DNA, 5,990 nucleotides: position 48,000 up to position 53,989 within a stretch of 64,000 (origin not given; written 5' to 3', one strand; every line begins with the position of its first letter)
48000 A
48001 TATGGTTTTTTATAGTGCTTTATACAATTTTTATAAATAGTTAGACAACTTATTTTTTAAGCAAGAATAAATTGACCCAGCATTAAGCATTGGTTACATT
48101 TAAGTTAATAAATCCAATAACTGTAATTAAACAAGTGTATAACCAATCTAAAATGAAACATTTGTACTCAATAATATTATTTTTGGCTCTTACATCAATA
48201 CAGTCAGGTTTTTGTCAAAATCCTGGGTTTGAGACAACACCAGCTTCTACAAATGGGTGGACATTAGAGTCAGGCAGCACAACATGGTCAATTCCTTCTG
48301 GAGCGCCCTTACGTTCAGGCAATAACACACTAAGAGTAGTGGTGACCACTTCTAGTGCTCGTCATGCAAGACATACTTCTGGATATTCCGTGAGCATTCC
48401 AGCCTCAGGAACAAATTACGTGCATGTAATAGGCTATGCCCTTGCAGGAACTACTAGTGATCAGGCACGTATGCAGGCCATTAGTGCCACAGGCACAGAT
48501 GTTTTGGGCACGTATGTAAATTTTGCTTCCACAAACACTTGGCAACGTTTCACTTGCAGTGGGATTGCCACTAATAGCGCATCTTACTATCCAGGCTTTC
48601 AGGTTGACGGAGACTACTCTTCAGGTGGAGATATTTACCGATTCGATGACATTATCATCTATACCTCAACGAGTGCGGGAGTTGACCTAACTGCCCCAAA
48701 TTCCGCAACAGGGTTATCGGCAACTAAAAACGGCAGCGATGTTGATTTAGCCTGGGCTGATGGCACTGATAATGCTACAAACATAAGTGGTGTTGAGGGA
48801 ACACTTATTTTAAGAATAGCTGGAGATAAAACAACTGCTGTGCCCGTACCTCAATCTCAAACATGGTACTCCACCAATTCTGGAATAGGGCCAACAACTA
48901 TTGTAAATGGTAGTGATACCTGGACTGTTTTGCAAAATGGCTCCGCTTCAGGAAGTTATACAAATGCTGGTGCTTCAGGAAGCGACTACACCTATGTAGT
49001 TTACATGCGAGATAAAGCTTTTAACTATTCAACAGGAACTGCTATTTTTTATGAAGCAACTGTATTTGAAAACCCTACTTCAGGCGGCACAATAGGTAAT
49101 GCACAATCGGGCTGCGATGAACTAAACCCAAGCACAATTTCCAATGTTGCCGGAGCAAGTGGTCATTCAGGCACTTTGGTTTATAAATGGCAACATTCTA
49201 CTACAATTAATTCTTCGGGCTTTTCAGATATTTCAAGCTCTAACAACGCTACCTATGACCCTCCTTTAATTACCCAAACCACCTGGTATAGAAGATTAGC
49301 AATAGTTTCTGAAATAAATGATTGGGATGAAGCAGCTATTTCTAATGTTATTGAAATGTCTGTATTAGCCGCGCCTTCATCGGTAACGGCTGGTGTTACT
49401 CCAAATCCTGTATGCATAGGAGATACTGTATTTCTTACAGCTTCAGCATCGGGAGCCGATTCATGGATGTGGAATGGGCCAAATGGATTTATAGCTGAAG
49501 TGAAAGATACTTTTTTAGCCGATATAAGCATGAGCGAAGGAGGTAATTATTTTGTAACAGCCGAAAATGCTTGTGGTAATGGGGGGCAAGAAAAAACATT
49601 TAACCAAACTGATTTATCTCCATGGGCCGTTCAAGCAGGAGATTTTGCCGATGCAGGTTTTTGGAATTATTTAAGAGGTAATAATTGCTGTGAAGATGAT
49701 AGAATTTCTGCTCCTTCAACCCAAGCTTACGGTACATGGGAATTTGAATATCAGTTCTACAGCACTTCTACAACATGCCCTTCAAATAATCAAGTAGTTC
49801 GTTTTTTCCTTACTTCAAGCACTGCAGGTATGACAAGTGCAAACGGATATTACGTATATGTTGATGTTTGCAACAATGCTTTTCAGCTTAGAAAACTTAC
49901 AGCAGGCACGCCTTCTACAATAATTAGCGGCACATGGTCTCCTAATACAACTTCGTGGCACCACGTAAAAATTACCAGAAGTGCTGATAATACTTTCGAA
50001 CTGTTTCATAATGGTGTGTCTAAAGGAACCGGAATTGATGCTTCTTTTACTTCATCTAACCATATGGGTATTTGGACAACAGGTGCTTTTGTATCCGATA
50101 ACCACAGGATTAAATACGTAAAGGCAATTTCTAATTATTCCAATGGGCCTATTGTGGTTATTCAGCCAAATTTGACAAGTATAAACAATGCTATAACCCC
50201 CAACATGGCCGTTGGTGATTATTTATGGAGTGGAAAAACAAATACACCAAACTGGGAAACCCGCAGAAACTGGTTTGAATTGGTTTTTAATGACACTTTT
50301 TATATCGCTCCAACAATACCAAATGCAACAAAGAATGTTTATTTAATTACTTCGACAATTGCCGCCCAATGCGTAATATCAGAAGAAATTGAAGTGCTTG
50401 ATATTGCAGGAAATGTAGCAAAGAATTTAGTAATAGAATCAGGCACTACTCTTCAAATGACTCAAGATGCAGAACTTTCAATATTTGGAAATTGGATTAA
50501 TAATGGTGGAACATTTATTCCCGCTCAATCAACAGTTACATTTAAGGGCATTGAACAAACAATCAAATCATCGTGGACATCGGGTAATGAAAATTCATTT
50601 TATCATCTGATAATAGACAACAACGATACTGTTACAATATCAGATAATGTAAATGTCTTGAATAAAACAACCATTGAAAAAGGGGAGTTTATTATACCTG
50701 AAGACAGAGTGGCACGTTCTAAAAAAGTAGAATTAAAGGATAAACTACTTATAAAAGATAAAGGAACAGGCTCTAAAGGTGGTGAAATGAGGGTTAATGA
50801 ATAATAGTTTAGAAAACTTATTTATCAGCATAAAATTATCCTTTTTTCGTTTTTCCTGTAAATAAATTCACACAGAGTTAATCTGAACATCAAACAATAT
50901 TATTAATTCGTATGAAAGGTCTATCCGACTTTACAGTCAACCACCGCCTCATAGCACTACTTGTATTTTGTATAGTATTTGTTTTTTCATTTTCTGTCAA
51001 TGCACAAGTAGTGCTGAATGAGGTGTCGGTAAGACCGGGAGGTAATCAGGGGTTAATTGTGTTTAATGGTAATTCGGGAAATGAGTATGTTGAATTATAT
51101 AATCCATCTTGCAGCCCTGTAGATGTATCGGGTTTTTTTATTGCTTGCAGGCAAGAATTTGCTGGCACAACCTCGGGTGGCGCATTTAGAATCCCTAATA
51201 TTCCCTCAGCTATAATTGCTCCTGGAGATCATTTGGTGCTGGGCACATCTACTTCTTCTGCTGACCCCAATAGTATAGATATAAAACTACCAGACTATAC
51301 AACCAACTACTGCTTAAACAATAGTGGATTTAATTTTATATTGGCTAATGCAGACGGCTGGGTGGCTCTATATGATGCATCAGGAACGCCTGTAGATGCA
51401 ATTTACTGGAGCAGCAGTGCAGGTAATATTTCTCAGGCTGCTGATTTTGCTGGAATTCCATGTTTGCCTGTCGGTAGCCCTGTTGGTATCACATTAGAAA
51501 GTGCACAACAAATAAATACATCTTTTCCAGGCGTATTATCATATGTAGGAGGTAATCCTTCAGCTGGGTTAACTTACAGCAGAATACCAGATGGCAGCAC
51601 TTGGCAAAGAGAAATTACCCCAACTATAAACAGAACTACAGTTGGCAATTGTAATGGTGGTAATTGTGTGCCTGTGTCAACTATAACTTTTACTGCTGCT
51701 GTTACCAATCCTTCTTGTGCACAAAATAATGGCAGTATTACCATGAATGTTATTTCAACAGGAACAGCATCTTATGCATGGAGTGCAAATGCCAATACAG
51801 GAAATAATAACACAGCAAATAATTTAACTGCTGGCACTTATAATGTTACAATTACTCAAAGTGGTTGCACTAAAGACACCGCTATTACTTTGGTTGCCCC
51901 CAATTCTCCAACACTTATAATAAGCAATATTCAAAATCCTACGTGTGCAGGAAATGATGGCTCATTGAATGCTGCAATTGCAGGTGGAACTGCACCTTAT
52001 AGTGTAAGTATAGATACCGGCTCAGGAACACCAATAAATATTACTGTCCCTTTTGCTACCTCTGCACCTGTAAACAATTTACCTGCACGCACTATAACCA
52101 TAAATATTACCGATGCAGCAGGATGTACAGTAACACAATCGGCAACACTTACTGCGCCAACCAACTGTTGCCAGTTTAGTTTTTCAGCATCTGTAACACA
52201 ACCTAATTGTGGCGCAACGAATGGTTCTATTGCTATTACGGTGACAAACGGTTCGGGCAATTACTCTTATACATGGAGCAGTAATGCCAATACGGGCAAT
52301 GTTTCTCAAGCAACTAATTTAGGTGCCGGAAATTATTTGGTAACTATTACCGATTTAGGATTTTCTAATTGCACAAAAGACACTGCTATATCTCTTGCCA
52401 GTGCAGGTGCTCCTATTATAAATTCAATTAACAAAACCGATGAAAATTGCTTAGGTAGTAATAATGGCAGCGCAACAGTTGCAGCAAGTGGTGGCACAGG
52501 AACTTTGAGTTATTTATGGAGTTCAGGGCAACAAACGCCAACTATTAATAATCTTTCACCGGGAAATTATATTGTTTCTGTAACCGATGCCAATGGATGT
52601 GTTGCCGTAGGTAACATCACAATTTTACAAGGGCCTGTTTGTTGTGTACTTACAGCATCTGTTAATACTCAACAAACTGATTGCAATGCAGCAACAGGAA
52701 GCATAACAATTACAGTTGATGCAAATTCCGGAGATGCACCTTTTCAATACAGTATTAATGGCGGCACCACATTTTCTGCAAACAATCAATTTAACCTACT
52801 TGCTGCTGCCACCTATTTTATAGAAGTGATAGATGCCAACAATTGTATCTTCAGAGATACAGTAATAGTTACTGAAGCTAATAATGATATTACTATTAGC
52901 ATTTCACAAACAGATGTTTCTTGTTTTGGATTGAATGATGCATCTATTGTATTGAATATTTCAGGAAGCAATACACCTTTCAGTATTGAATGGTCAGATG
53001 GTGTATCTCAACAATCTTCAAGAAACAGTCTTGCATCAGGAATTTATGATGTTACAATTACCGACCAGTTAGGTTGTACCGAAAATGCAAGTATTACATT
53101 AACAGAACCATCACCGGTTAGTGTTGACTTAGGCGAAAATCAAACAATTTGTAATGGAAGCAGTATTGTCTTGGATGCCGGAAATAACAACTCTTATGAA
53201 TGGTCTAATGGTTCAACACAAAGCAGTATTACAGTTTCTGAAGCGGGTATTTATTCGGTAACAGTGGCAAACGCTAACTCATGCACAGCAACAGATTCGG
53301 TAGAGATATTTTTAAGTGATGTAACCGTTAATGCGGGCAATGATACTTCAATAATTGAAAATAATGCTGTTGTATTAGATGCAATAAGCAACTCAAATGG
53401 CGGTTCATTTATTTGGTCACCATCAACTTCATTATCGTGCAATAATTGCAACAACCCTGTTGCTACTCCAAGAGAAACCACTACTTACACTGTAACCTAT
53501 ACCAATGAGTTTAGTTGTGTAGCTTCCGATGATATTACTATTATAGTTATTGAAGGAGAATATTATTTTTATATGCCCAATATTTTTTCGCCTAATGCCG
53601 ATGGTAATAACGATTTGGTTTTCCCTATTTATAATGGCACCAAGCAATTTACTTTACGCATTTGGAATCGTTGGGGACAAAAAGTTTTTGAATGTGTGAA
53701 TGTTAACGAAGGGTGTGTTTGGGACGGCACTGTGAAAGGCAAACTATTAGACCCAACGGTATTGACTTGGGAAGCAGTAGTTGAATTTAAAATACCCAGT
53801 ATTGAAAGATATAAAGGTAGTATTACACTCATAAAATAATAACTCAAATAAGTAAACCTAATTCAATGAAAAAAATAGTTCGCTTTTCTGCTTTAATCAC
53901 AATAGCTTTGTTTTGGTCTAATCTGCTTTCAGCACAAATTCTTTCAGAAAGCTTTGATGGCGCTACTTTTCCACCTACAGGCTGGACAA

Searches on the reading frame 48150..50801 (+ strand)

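Call 8: search_protein_families(library=pfam, proteins=[window:48150-50801:+], max_evalue=0.1)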
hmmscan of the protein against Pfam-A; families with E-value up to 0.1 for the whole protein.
window:48150-50801:+ (884 aa): 3 families
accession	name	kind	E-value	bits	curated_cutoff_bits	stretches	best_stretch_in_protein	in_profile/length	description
PF19408.5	PKD_6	-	2.9e-05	24.8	25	1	417-481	10-78/82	PKD-like domain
PF13895.12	Ig_2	-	0.0044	17.7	27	1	417-482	7-73/79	Immunoglobulin domain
PF10162.14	G8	-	0.0099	16.2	22.9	0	813-872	7-62/124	G8 domain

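Call 9: search_protein_families(library=ncbifam, proteins=[window:48150-50801:+], max_evalue=0.1)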
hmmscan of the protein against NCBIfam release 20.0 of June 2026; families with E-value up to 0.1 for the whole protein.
window:48150-50801:+ (884 aa): 0 families

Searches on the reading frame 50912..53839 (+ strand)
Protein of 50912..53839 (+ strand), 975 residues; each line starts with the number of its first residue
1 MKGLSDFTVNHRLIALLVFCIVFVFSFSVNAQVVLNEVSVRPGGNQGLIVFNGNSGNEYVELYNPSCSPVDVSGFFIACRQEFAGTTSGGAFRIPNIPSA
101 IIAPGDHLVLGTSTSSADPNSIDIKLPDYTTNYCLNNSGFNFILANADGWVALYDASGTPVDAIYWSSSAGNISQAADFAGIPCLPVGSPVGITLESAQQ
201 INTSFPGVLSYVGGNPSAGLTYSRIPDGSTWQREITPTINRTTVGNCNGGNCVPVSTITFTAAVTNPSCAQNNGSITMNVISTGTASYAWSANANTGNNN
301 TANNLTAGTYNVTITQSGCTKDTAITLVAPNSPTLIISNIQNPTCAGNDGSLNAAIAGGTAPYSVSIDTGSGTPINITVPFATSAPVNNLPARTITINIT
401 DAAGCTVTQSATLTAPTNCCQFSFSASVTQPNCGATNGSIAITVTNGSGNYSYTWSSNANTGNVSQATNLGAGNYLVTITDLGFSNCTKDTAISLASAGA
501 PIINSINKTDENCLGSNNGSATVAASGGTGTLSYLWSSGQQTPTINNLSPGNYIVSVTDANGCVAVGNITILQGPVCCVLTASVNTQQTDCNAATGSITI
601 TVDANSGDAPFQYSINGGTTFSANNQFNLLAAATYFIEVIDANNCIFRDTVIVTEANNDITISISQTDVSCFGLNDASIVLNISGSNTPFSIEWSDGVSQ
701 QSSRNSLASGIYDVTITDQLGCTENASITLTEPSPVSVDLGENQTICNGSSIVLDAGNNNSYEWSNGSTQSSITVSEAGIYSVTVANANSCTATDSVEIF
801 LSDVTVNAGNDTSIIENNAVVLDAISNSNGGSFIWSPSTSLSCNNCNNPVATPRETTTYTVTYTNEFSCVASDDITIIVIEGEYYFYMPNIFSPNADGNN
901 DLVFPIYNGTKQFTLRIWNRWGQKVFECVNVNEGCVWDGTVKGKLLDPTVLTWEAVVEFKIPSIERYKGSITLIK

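Call 19: search_protein_families(library=pfam, proteins=[window:50912-53839:+], max_evalue=0.001)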
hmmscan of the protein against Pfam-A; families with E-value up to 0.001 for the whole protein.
window:50912-53839:+ (975 aa): 3 families
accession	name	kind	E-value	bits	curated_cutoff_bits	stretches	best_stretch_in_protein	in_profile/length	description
PF13573.12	SprB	-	9.3e-38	128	28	6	664-698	2-36/37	SprB repeat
PF00932.25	LTD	-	4.5e-12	46.8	34.3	1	30-167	5-108/109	Lamin Tail Domain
PF13585.12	CHU_C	-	1.4e-10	41.5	27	1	888-946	3-61/86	CHU_C Type IX secretion signal domain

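Call 20: search_protein_families(library=ncbifam, proteins=[window:50912-53839:+], max_evalue=0.001)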
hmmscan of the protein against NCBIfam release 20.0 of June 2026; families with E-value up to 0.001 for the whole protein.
window:50912-53839:+ (975 aa): 2 families
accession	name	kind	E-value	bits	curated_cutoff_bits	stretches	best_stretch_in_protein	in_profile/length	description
TIGR04131.1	Bac_Flav_CTERM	domain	1.2e-07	31.8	35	1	888-973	3-83/85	T9SS type B sorting domain-containing protein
TIGR04183.1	Por_Secre_tail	domain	5.3e-06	26.3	23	0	437-481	18-60/72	T9SS type A sorting domain-containing protein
